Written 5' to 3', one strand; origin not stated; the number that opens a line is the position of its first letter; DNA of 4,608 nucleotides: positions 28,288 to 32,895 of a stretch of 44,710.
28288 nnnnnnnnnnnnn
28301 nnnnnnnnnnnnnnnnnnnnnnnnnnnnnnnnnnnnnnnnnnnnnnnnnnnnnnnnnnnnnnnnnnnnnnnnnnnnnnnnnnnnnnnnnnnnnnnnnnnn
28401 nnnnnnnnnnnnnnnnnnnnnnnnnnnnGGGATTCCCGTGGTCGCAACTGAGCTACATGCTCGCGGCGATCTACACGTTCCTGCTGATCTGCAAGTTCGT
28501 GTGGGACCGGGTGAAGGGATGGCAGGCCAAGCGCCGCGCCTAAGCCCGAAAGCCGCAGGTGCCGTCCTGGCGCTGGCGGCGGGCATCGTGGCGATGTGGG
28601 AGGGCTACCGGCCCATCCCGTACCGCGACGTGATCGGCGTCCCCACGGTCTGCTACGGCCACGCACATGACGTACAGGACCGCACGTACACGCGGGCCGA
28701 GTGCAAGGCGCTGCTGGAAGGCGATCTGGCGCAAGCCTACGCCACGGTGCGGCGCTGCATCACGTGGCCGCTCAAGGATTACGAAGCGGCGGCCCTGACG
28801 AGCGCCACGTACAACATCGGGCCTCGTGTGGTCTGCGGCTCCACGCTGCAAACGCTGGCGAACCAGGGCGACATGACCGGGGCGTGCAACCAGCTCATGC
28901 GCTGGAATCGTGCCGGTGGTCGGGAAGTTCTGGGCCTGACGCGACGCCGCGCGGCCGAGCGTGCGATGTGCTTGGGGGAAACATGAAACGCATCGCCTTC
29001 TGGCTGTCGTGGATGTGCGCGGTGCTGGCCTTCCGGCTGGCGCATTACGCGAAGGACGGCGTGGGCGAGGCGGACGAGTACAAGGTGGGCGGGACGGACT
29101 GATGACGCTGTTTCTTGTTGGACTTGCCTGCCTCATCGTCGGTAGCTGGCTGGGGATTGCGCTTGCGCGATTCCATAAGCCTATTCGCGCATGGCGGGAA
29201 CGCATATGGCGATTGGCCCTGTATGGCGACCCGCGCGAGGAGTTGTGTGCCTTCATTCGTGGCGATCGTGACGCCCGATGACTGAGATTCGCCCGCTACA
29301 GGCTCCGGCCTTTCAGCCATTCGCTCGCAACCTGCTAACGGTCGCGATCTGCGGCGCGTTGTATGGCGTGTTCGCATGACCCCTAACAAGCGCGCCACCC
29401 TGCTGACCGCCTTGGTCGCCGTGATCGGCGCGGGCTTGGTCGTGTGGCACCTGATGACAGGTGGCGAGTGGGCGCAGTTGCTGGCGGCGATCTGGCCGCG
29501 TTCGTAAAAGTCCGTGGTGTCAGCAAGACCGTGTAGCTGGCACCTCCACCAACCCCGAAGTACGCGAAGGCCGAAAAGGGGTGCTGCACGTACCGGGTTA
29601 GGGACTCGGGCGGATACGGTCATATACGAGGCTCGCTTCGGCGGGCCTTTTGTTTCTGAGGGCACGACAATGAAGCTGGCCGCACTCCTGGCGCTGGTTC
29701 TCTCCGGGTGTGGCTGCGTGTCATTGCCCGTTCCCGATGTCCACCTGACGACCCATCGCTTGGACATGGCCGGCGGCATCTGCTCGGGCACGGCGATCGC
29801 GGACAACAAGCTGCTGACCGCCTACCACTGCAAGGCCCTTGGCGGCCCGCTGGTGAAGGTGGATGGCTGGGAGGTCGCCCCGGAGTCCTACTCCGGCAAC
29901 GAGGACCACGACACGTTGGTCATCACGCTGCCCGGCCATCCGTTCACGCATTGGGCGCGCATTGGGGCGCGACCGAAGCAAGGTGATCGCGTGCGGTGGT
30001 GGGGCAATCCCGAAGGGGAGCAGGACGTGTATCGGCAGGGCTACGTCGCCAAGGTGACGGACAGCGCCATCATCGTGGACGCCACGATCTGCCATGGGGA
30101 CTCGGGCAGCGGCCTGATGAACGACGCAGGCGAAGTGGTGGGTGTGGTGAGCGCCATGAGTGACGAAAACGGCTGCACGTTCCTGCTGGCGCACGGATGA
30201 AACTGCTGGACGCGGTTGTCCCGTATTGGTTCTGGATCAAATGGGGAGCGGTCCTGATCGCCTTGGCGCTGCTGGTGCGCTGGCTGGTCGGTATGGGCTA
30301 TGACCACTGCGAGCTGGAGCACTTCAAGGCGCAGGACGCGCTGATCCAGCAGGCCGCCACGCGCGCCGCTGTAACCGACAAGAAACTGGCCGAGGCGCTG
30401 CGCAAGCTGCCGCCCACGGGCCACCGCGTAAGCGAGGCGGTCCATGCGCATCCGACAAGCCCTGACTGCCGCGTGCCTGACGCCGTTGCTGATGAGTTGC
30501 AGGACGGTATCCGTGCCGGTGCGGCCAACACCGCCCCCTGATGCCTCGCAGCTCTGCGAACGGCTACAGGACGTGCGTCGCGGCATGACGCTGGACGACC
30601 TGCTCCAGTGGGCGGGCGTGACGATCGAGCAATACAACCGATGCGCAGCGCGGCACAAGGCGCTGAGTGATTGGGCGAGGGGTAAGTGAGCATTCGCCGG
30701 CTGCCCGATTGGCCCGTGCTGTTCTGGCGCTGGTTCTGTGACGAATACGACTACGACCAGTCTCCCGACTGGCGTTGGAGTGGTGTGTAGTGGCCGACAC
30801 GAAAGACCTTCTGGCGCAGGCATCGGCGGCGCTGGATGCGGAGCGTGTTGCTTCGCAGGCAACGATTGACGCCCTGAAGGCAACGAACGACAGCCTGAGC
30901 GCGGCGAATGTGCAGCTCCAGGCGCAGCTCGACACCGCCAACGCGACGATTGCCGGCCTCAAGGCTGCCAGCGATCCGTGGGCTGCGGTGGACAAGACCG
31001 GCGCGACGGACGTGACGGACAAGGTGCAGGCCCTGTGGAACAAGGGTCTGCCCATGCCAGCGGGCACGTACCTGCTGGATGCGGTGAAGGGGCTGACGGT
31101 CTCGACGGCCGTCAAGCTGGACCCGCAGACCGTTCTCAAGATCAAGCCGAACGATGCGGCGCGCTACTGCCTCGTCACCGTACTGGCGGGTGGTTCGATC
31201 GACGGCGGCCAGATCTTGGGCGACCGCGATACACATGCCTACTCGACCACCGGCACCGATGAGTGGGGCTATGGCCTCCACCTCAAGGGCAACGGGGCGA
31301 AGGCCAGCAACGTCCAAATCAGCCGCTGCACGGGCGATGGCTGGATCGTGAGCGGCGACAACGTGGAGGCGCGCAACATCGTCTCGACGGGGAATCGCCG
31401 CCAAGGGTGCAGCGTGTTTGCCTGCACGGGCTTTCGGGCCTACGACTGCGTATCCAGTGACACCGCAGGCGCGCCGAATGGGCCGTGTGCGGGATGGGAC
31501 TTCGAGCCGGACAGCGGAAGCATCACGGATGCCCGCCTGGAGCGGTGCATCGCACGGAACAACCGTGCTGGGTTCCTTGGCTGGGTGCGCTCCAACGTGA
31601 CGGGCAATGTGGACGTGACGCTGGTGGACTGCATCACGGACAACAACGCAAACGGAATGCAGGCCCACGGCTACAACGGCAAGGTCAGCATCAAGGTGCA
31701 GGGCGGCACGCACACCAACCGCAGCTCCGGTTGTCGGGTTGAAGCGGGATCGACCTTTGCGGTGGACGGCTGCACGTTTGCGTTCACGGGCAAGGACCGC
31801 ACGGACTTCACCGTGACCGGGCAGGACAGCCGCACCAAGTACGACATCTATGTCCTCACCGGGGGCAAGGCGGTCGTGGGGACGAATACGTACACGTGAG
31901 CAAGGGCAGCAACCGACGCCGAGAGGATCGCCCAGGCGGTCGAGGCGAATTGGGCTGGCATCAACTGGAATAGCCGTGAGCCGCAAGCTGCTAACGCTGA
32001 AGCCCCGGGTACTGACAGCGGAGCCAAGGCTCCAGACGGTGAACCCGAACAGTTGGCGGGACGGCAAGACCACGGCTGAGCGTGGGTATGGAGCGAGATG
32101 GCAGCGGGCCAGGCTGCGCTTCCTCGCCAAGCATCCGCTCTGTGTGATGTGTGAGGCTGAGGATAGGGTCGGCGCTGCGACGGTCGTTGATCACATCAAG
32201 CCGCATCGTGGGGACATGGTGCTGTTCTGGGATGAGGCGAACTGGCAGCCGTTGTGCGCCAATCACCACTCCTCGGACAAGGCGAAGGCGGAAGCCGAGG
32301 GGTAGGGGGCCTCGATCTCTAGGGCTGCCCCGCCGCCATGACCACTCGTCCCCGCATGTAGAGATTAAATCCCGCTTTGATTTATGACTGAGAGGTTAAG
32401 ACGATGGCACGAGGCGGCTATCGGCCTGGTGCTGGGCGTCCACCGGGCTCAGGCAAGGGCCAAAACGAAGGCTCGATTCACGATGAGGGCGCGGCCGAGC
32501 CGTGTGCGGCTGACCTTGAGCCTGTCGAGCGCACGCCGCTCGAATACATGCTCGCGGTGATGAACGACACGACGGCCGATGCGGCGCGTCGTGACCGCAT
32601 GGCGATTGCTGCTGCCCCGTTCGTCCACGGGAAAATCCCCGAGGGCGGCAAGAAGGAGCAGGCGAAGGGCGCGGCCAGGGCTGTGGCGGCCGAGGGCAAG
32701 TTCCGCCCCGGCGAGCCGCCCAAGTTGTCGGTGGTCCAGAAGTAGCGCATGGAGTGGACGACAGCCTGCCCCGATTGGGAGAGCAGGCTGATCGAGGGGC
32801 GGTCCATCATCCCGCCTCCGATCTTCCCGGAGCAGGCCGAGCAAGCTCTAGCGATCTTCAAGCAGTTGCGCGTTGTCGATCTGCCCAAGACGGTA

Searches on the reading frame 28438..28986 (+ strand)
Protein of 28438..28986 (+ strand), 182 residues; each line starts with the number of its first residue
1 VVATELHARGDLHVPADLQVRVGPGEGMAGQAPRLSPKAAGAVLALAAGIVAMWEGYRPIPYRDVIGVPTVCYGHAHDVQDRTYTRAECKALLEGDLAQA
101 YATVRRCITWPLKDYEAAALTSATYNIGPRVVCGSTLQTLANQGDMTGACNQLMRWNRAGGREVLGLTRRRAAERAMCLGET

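Call 71: search_protein_families(library=phrogs, proteins=[window:28438-28986:+], max_evalue=0.001)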
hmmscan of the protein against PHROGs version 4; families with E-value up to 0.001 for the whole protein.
window:28438-28986:+ (182 aa): 5 families
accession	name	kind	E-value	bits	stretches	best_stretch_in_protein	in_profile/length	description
phrog_7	-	lysis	4e-52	178.4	1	41-180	552-697/873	endolysin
phrog_7910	-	lysis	5.3e-18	66.4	1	96-179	9-92/96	endolysin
phrog_33083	-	lysis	6.3e-17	62.4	1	50-177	10-139/456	endolysin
phrog_10457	-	lysis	2.7e-13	50.9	1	96-177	11-92/95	endolysin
phrog_28234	-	lysis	3.3e-08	34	1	83-179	119-220/372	endolysin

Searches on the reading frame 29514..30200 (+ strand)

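Call 71: search_protein_families(library=phrogs, proteins=[window:29514-30200:+], max_evalue=0.001)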
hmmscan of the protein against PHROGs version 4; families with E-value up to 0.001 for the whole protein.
window:29514-30200:+ (228 aa): 2 families
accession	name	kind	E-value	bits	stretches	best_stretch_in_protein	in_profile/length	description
phrog_9683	-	other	1.7e-11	45.1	1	55-219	11-194/233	protease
phrog_11383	-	unknown function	0.00013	22.5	1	182-220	294-332/462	-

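Call 72: search_protein_families(library=pfam, proteins=[window:29514-30200:+], max_evalue=0.01)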
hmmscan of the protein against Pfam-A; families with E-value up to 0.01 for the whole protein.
window:29514-30200:+ (228 aa): 2 families
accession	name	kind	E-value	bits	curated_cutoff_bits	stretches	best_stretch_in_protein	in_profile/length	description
PF13365.12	Trypsin_2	-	2.3e-11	45.1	27.6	1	90-211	1-144/144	Trypsin-like peptidase domain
PF00089.32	Trypsin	-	2.9e-10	40.8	20.6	1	87-216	22-199/220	Trypsin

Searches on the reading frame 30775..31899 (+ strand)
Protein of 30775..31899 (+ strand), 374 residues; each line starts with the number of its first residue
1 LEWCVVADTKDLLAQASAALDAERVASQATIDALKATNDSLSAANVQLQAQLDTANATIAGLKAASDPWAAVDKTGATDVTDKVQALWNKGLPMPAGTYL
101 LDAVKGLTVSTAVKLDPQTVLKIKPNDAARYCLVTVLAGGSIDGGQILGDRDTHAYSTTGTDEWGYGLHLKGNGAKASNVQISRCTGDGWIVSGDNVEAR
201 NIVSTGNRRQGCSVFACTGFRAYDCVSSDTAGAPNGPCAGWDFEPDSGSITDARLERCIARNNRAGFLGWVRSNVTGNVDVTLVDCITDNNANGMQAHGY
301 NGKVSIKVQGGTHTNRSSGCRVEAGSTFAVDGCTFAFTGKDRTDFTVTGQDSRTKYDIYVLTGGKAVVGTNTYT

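Call 71: search_protein_families(library=phrogs, proteins=[window:30775-31899:+], max_evalue=0.001)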
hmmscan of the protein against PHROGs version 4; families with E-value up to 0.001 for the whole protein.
window:30775-31899:+ (374 aa): 2 families
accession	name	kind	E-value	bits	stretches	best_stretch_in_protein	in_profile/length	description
phrog_2234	-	tail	8.6e-15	55.4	1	51-297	172-431/757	tail spike protein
phrog_14824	-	unknown function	3.8e-14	52.8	1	67-267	225-441/719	-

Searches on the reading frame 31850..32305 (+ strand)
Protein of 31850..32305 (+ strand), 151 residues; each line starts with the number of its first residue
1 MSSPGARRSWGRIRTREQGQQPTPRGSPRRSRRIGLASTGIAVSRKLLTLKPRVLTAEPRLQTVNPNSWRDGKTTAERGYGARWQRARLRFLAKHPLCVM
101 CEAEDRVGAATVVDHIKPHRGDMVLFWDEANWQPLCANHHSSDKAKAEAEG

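Call 71: search_protein_families(library=phrogs, proteins=[window:31850-32305:+], max_evalue=0.001)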
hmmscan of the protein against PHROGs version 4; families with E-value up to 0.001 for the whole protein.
window:31850-32305:+ (151 aa): 8 families
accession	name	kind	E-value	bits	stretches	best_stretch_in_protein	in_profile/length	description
phrog_2323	-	DNA, RNA and nucleotide metabolism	1.2e-36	126.1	1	65-150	5-90/113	HNH endonuclease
phrog_589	-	DNA, RNA and nucleotide metabolism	4.3e-33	115.6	1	46-151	43-146/179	HNH endonuclease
phrog_144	-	DNA, RNA and nucleotide metabolism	1.5e-22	81.1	1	69-145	57-134/175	HNH endonuclease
phrog_5956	-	DNA, RNA and nucleotide metabolism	8.7e-21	75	1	78-148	40-112/138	HNH endonuclease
phrog_119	-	DNA, RNA and nucleotide metabolism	5.7e-08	33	1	79-146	186-257/443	HNH endonuclease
phrog_333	-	DNA, RNA and nucleotide metabolism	1.3e-07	32.8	1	76-148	13-82/138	HNH endonuclease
phrog_4581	-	head and packaging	4.7e-07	30.5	1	82-147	51-112/395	terminase small subunit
phrog_338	-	DNA, RNA and nucleotide metabolism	2.5e-05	24.8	1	29-137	145-253/340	HNH endonuclease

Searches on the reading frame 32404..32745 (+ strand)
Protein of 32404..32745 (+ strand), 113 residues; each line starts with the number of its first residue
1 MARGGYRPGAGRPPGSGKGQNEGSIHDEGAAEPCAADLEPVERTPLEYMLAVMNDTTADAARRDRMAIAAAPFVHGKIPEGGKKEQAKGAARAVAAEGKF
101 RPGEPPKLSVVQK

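Call 71: search_protein_families(library=phrogs, proteins=[window:32404-32745:+], max_evalue=0.001)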
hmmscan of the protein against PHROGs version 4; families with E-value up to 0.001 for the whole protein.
window:32404-32745:+ (113 aa): 2 families
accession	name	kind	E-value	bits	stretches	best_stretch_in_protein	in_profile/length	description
phrog_641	-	head and packaging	2.2e-17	65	1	32-111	81-159/162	terminase small subunit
phrog_15261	-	unknown function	1.6e-10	42.3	1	1-95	6-90/99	-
